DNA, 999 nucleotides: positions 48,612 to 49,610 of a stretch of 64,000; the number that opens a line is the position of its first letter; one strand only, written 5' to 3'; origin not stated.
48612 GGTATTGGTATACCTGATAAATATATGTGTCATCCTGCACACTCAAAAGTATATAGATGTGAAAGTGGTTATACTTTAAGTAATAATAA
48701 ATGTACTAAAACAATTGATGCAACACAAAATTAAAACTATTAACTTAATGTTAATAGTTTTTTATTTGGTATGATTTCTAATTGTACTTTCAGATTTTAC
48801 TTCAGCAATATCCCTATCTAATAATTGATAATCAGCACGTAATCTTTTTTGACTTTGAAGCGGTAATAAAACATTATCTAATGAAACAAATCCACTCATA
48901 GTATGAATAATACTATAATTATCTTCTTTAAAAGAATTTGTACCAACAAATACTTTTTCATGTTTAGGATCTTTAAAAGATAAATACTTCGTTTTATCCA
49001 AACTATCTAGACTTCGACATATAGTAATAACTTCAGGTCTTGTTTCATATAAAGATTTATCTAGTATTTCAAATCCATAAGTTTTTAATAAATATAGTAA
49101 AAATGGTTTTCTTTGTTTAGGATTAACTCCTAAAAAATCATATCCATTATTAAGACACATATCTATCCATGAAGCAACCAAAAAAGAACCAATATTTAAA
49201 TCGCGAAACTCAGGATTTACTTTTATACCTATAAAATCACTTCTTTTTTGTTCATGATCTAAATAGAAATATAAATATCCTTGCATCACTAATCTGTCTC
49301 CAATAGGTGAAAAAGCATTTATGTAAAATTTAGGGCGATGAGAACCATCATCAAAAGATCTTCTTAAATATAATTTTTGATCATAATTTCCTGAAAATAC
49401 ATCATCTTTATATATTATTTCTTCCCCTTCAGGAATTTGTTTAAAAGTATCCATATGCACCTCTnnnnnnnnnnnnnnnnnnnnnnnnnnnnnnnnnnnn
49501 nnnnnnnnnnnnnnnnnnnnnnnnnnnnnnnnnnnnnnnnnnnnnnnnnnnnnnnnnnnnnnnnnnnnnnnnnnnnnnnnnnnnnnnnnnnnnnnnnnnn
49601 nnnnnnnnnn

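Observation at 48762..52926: Two-gene operon next to the tRNA cluster: 1153-aa protein with C-terminal Pol-beta NTase core + GNAT-like protein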

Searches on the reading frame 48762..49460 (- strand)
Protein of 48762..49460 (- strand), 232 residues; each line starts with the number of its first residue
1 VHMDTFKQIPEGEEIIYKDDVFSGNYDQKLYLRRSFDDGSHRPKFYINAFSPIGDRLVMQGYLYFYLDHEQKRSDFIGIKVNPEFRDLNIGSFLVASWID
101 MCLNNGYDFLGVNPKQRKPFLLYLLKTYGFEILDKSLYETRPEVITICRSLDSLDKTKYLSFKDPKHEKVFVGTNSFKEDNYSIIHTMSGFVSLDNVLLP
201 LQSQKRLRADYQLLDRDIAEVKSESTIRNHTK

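Call 3: search_protein_families(library=pfam, proteins=[window:48762-49460:-], max_evalue=1)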
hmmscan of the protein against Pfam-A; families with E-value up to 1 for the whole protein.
window:48762-49460:- (232 aa): 1 family
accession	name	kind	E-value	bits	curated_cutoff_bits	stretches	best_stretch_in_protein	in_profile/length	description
PF00583.31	Acetyltransf_1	-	0.041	14.6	20.7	1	59-110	44-96/116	Acetyltransferase (GNAT) family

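Call 4: search_protein_families(library=padloc, proteins=[window:48762-49460:-], max_evalue=1)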
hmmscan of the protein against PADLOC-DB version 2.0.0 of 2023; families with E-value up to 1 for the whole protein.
window:48762-49460:- (232 aa): 1 family
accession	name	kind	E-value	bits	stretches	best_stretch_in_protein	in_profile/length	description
PDLC04420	PDC-M11A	-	0.00059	16.9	1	88-135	131-179/376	-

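Call 5: search_protein_families(library=ncbifam, proteins=[window:48762-49460:-], max_evalue=1)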
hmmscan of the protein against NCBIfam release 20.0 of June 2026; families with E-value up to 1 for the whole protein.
window:48762-49460:- (232 aa): 1 family
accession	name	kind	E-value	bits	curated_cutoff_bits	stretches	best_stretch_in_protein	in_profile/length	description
TIGR01575.1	rimI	equivalog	0.0079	16.3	86.4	1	61-130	45-112/132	ribosomal protein S18-alanine N-acetyltransferase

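Call 16: find_homologous_proteins(query=window:48762-49460:-)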
Query window:48762-49460:- (232 aa): 228 proteins with E <= 0.001 among 420 candidates; the best 120 are listed.
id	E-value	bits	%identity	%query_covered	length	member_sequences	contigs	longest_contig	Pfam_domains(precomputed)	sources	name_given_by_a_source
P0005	1.4e-150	517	100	99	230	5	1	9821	-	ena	-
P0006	3.8e-129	447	85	99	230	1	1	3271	-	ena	-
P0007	2.6e-119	415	80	99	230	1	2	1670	-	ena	-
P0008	5.3e-106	371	70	99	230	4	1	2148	-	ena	-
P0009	1.9e-102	360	67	99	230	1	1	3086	-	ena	-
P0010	1.3e-98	347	65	99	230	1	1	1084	-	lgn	-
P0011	4.1e-95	336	63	99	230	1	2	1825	-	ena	-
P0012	6.3e-94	332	63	99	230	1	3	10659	-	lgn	-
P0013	8.1e-94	331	64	99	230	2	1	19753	-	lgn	-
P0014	3.3e-93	329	62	99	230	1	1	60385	-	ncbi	-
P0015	3.7e-93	329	61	99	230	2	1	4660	-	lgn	-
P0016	1.0e-92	328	63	99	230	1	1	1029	-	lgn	-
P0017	1.5e-92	327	63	99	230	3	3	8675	-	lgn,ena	-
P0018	1.1e-91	324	61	99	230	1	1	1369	-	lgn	-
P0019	1.2e-91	324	62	99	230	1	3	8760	-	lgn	-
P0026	3.1e-90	320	61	99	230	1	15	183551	-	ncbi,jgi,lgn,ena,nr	ncbi:MAG: hypothetical protein E7167_02780 [Firmicutes bacterium]|nr:hypothetical protein [Bacillota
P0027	3.4e-90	320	61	99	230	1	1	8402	PF00583.32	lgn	-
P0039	1.9e-88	314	59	99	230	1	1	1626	PF00583.32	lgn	-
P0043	2.8e-88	313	61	99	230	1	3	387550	-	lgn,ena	-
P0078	4.9e-82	293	56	99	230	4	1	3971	PF00583.32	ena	-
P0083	1.3e-81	292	55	99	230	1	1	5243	PF00583.32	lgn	-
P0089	8.7e-81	289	56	99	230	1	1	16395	PF00583.32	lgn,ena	-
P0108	1.5e-77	278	53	99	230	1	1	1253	PF00583.32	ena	-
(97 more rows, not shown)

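Call 17: search_solved_structures(query=window:48762-49460:-, max_evalue=10, show_alignments=2)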
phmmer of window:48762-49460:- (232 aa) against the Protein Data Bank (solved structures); distinct sequences matched with E-value up to 10: 1.
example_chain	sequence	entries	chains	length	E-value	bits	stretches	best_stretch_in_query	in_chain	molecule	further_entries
9p1x_A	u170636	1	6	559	0.18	14.6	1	13-94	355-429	Nitrogenase protein alpha chain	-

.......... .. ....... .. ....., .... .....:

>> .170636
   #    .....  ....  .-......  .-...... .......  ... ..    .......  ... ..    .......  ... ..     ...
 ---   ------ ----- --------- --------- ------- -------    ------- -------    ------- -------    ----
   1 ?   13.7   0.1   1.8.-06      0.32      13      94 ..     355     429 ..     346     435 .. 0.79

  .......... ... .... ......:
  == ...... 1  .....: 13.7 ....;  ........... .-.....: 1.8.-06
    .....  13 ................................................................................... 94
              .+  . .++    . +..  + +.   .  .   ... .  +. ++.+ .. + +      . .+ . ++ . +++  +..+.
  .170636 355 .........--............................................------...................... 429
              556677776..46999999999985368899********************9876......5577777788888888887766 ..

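Call 18: find_encoding_contigs(protein=P0026, flank=8000, max_places=2)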
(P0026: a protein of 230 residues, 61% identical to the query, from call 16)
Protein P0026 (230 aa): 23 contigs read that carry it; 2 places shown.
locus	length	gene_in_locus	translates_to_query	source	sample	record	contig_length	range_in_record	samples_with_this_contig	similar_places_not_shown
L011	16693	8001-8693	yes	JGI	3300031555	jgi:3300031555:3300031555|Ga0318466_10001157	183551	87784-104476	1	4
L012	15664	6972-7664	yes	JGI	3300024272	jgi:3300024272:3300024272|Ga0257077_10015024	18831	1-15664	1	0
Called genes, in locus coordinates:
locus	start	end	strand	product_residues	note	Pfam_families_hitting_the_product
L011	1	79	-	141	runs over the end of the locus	PF01592:NifU_N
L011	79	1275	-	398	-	PF00155:Aminotran_1_2, PF00266:Aminotran_5, PF01053:Cys_Met_Meta_PP, PF01212:Beta_elim_lyase (weak), PF01041:DegT_DnrJ_EryC1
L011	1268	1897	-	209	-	PF01458:SUFBD_core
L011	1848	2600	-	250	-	PF02463:SMC_N (weak), PF00005:ABC_tran, PF13304:AAA_21 (weak)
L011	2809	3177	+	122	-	-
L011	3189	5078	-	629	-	PF03816:LytR_cpsA_psr, PF03793:PASTA (weak)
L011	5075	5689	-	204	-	-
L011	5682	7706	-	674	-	PF27449:LtaS_N, PF00884:Sulfatase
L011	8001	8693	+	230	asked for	-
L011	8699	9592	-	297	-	PF01068:DNA_ligase_A_M, PF04679:DNA_ligase_A_C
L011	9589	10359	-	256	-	PF02735:Ku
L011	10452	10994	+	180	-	-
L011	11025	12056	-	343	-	PF20990:DUF2207_C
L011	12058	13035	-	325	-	-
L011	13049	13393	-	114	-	-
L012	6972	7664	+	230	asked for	-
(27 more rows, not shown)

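Call 19: find_encoding_contigs(protein=P0043, flank=8000, max_places=2)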
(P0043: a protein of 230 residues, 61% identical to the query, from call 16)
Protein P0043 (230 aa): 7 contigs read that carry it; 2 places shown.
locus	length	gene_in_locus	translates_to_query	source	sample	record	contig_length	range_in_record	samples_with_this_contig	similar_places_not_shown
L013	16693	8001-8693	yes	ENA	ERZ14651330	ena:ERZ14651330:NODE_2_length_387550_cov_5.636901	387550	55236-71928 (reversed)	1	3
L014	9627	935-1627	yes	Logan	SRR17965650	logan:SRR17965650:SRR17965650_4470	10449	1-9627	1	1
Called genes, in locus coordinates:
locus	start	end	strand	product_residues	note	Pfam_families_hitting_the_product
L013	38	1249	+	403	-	PF04055:Radical_SAM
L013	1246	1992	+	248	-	PF13566:DUF4130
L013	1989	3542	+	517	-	PF00118:Cpn60_TCP1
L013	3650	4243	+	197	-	-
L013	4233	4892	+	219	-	PF04973:NMN_transporter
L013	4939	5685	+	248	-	PF02735:Ku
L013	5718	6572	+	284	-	PF01068:DNA_ligase_A_M, PF09414:RNA_ligase (weak), PF04679:DNA_ligase_A_C (weak)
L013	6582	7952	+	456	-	PF13298:LigD_N, PF21686:LigD_Prim-Pol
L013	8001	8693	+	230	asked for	-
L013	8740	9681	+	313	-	PF00535:Glycos_transf_2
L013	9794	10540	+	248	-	PF00005:ABC_tran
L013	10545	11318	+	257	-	PF01061:ABC2_membrane, PF12698:ABC2_membrane_3 (weak)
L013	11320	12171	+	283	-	PF00535:Glycos_transf_2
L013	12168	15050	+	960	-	PF13506:Glyco_transf_21 (weak), PF00535:Glycos_transf_2, PF10111:Glyco_tranf_2_2 (weak), PF13641:Glyco_tranf_2_3, PF00535:Glycos_transf_2, PF10111:Glyco_tranf_2_2, PF13641:Glyco_tranf_2_3 (weak)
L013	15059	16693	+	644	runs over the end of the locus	PF00535:Glycos_transf_2, PF10111:Glyco_tranf_2_2, PF13506:Glyco_transf_21 (faint), PF13641:Glyco_tranf_2_3, PF00535:Glycos_transf_2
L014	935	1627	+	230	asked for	-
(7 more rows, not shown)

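Call 20: find_encoding_contigs(protein=P0014, flank=8000, max_places=2)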
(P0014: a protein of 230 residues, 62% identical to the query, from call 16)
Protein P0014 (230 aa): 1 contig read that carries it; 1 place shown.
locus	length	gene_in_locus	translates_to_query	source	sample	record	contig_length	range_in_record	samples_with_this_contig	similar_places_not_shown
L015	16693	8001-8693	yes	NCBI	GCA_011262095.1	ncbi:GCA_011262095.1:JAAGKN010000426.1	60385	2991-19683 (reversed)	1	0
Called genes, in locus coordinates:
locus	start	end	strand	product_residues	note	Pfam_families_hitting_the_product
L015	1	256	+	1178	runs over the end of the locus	-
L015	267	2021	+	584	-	-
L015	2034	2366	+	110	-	-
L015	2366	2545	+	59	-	-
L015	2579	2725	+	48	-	-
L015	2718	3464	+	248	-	PF00877:NLPC_P60 (weak), PF05257:CHAP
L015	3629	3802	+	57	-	-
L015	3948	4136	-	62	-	-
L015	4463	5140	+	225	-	-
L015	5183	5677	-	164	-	PF12675:DUF3795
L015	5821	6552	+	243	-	PF00702:Hydrolase, PF13419:HAD_2, PF13242:Hydrolase_like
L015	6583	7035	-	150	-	PF08000:bPH_1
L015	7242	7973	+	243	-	-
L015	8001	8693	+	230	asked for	-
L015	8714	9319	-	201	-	PF13237:Fer4_10 (faint), PF12838:Fer4_7 (weak), PF13187:Fer4_9 (weak), PF13484:Fer4_16 (faint), PF00037:Fer4, PF12837:Fer4_6 (weak)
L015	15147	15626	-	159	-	PF13673:Acetyltransf_10, PF00583:Acetyltransf_1, PF13508:Acetyltransf_7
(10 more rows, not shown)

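Call 34: search_protein_families(library=pfam, alignment_id=A4, max_evalue=0.01)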
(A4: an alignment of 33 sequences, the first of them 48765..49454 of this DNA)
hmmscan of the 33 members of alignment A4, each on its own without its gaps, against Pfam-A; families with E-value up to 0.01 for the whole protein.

A. member 1, window:48765-49454:- (230 aa): 0 families

B. families by the number of members that match (of 33 scanned): 2 families
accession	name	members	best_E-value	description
PF00583.31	Acetyltransf_1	25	5.6e-06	Acetyltransferase (GNAT) family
PF13508.13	Acetyltransf_7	2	0.0029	Acetyltransferase (GNAT) domain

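Call 36: search_solved_structures(query=A4, max_evalue=10, show_alignments=2)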
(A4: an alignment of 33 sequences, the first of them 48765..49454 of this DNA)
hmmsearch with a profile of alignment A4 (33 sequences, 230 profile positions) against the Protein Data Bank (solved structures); distinct sequences matched with E-value up to 10: 4.
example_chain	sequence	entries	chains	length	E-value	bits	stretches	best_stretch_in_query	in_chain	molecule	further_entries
6yzz_A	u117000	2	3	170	0.0087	18.6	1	73-134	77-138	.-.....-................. 50 | Acyl-CoA N-acyltransferases (NAT) superfamily protein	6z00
4pv6_C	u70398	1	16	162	0.16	14.5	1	71-132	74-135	N-terminal acetyltransferase complex subunit [ARD1]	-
6ao7_A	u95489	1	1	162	0.33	13.4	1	60-133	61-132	Acetyltransferase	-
4iao_A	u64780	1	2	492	0.86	12.1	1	118-160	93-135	NAD-dependent histone deacetylase SIR2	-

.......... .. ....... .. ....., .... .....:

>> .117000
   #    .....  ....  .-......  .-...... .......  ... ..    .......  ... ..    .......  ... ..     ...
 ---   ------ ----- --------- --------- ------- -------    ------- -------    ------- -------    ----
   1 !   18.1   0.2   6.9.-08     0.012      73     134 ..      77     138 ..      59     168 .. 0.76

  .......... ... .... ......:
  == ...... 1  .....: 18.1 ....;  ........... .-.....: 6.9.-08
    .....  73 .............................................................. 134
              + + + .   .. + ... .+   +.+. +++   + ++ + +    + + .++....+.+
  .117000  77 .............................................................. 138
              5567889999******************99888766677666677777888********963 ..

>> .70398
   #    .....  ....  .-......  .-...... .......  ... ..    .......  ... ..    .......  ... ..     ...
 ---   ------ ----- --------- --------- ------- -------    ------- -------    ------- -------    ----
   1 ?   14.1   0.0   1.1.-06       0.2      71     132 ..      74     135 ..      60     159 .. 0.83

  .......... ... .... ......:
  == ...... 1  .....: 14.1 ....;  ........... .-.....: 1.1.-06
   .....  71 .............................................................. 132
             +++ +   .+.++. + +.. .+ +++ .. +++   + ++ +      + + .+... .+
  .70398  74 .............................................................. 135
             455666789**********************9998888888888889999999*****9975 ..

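Call 45: predict_structure(alignment_id=A4)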
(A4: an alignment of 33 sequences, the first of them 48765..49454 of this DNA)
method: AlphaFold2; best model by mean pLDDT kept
length: 230 residues; sequences in the alignment: 33
mean_pLDDT: 91.1   pTM: 0.87
mean pLDDT of the five models: 91.1, 88.3, 88.0, 86.7, 79.1
residues with pLDDT >= 90: 173; 70-90: 48; 50-70: 9; < 50: 0
segments of 3 or more residues with pLDDT < 50: none
pLDDT, mean of each block of 10 residues (from residue 1): 82 91 91 85 94 93 93 93 90 96 91 89 96 92 96 94 94 91 97 86 71 96 94
secondary structure, 60 per line:
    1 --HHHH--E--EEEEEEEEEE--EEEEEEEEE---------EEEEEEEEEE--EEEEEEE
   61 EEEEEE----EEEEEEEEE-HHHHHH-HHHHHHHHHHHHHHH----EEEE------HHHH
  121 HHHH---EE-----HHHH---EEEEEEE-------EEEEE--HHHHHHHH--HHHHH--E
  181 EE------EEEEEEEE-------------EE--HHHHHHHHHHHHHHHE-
elements in order: H3-6 E12-21 E24-32 E42-51 E54-66 E71-79 H81-86 H88-102 E107-110 H117-124 H135-138 E142-148 E156-160 H163-170 H173-177 E180-182 E189-196 H214-228

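Call 49: find_encoding_contigs(protein=P0006, flank=10000, max_places=3)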
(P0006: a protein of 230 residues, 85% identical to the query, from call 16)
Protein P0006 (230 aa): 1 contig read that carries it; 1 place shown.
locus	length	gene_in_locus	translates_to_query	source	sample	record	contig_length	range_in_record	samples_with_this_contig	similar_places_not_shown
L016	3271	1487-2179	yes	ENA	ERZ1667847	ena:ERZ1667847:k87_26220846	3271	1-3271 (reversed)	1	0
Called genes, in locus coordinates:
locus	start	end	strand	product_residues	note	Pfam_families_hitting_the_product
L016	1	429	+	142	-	?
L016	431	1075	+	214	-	-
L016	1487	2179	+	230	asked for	-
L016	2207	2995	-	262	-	-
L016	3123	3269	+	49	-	?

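Call 50: find_encoding_contigs(protein=P0009, flank=10000, max_places=3)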
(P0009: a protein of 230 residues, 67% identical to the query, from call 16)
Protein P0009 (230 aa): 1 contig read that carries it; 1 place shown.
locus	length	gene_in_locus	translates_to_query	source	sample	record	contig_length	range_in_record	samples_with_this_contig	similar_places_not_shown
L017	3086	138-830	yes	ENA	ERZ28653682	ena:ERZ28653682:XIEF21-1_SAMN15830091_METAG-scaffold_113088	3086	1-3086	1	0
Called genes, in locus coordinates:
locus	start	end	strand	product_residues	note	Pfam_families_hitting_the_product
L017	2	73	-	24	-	?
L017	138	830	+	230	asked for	-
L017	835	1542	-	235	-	PF19567:CpsB_CapC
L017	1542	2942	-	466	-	PF02706:Wzz, PF10609:ParA (faint), PF01656:CbiA, PF13614:AAA_31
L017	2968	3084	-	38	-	?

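Call 55: find_encoding_contigs(protein=P0008, flank=10000, max_places=3)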
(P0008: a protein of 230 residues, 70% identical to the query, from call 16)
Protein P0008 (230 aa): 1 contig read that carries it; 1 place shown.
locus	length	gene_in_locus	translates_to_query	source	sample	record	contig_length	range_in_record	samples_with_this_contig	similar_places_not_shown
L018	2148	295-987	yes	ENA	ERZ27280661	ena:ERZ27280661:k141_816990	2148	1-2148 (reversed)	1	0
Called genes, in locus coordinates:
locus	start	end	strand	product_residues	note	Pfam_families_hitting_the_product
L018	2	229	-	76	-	?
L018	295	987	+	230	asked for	-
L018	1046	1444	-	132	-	-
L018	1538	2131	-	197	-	-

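Call 69: fold_search(model_id=the predicted structure, library=pdb)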
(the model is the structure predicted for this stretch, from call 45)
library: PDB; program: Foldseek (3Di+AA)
matches with E <= 10: 976; with E <= 0.001: 12
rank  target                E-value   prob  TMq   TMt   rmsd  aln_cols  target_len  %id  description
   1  5c82                  9.5e-05  1.00  0.32  0.42  12.9       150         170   19  Crystal structure of Nourseothricin acetyltransferase (released 2016-06-29)
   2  1m1d_A                2.0e-04  1.00  0.32  0.44   6.1       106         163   13  TETRAHYMENA GCN5 WITH BOUND BISUBSTRATE ANALOG INHIBITOR (released 2002-10-30)
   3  7ypv_A                2.3e-04  1.00  0.30  0.38   6.5       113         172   21  Crystal structure of OrE-ST-F (released 2023-05-31)
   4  7ypu_E                2.8e-04  1.00  0.33  0.43  12.7       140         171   19  OrfE-CoA-glycylthricin complex (released 2023-05-31)
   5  9it0_A                4.0e-04  1.00  0.37  0.11   6.1       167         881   15  Liganded-state E.coli PatZ (released 2025-06-04)
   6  7ypu_C                5.1e-04  1.00  0.32  0.42  12.6       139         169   19  OrfE-CoA-glycylthricin complex (released 2023-05-31)
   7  1yvk_A                6.1e-04  1.00  0.32  0.47   6.1       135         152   16  Crystal Structure of the Bacillis subtilis Acetyltransferase in complex with CoA, Northeast Structural Genomics Target (released 2005-02-22)
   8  9iy3                  6.9e-04  1.00  0.32  0.38   4.5       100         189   14  Iterative acetyltransferase on lasso peptides from Actinomycetes in complex with CoA (released 2025-08-13)
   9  2cnm_A                8.3e-04  1.00  0.33  0.47   8.5       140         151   13  RimI - Ribosomal S18 N-alpha-protein acetyltransferase in complex with a bisubstrate inhibitor (Cterm-Arg-Arg-Phe-Tyr- (released 2007-05-22)
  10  2r7h_A                9.9e-04  1.00  0.30  0.42   4.9       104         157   19  CRYSTAL STRUCTURE OF A putative acetyltransferase of the GNAT family (DDE_3044) FROM DESULFOVIBRIO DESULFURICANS SUBSP (released 2007-09-25)
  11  1q2d_A                9.9e-04  1.00  0.31  0.43   6.8        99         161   12  Crystal Structure of Tetrahymena GCN5 With Bound Coenzyme A and a 19-residue p53 peptide (released 2004-08-03)
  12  7ypu_H                9.9e-04  1.00  0.30  0.41  13.2       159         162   14  OrfE-CoA-glycylthricin complex (released 2023-05-31)
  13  5isv_B                1.1e-03  1.00  0.32  0.46   3.8        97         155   15  Crystal structure of the ribosomal-protein-S18-alanine N-acetyltransferase from Escherichia coli (released 2016-04-13)
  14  6gyr_D                1.1e-03  1.00  0.32  0.14  15.1       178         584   10  Transcription factor dimerization activates the p300 acetyltransferase (released 2018-10-17)
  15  5trm_L                1.3e-03  1.00  0.30  0.43   6.5       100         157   13  Crystal structure of human GCN5 histone acetyltransferase domain (released 2017-12-06)
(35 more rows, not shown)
